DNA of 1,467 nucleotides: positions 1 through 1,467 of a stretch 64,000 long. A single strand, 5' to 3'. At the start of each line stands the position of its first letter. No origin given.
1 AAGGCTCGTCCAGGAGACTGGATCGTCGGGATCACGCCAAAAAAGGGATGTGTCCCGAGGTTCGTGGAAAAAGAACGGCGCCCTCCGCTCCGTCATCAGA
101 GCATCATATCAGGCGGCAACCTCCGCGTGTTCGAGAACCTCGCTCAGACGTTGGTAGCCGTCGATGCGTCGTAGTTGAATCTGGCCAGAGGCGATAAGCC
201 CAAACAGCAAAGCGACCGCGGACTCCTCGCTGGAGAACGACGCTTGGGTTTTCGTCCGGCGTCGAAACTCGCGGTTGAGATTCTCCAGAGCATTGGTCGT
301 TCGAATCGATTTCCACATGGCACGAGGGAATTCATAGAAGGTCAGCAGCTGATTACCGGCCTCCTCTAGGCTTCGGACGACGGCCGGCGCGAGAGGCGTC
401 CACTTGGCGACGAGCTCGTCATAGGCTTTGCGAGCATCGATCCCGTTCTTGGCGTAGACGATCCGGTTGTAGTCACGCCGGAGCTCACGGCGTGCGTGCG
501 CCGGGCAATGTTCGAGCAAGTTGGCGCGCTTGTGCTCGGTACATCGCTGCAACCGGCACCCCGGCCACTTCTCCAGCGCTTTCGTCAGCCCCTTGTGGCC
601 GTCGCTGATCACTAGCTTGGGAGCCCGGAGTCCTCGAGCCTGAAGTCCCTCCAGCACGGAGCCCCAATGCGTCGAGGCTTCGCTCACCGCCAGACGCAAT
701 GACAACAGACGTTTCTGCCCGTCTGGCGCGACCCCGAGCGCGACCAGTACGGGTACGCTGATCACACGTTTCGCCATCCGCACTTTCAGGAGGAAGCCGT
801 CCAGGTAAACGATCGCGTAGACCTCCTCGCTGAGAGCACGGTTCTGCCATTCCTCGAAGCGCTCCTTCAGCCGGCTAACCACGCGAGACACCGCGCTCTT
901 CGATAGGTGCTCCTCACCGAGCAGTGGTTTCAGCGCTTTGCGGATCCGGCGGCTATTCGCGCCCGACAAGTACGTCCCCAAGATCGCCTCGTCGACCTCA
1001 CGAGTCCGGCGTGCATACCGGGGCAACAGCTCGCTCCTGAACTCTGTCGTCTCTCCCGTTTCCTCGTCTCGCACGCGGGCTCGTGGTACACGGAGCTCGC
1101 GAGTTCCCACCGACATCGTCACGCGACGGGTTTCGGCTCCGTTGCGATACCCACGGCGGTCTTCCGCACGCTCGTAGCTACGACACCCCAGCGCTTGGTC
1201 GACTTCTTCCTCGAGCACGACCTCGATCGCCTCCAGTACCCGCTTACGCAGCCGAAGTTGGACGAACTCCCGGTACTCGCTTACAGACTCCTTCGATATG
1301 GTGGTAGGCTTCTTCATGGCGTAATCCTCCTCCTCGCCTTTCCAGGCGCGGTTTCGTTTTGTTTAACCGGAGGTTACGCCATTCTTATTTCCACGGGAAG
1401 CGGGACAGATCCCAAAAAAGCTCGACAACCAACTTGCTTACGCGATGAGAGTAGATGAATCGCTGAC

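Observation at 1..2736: IS256 insertion with an 8-bp target duplication splits an uncharacterised two-gene module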

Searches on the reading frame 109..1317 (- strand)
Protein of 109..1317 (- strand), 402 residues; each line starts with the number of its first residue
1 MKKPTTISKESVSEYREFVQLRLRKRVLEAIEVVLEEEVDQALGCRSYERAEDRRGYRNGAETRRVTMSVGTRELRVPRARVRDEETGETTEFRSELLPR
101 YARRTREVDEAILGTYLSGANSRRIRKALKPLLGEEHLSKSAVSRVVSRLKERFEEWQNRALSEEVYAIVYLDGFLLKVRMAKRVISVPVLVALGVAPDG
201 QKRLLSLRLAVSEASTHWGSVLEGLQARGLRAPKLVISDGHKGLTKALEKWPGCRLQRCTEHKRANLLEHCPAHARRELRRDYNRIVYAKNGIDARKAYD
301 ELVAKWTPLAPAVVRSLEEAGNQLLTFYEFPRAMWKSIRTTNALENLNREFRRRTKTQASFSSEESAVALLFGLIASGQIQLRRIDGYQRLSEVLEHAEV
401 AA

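Call 4: search_protein_families(library=pfam, proteins=[window:109-1317:-], max_evalue=1)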
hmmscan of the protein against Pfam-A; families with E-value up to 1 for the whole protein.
window:109-1317:- (402 aa): 4 families
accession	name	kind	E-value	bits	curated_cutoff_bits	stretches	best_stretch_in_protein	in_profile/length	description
PF00872.24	Transposase_mut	-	4e-88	296.3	21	1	23-376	26-370/379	Transposase, Mutator family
PF10551.15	MULE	-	0.00044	21.1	27.6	1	188-262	15-95/99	MULE transposase domain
PF10373.15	EST1_DNA_bind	-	0.018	15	22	1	320-359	29-68/282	Est1 DNA/RNA binding domain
PF05524.18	PEP-utilisers_N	-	0.14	12.8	24.4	1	104-162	59-118/121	PEP-utilising enzyme, N-terminal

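Call 6: search_protein_families(library=ncbifam, proteins=[window:109-1317:-], max_evalue=1)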
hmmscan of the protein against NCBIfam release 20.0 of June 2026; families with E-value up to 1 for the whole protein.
window:109-1317:- (402 aa): 5 families
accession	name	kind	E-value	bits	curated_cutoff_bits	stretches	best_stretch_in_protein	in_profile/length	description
NF033543.2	transpos_IS256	equivalog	1.2e-93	313.8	150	1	40-375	2-334/338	IS256 family transposase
NF041731.2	transpos_ISH6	equivalog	4.8e-22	78.3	240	1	14-359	24-384/414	ISH6 family transposase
NF033544.1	transpos_IS1249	exception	3.3e-11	43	300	1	153-286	79-196/382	IS1249 family transposase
NF048019.1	IS256_Zn_var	equivalog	0.0016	17.8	150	1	138-309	61-218/304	IS256 family transposase, variant Zn-binding type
NF033550.5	transpos_ISL3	equivalog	0.092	11.8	180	1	74-156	42-121/370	ISL3 family transposase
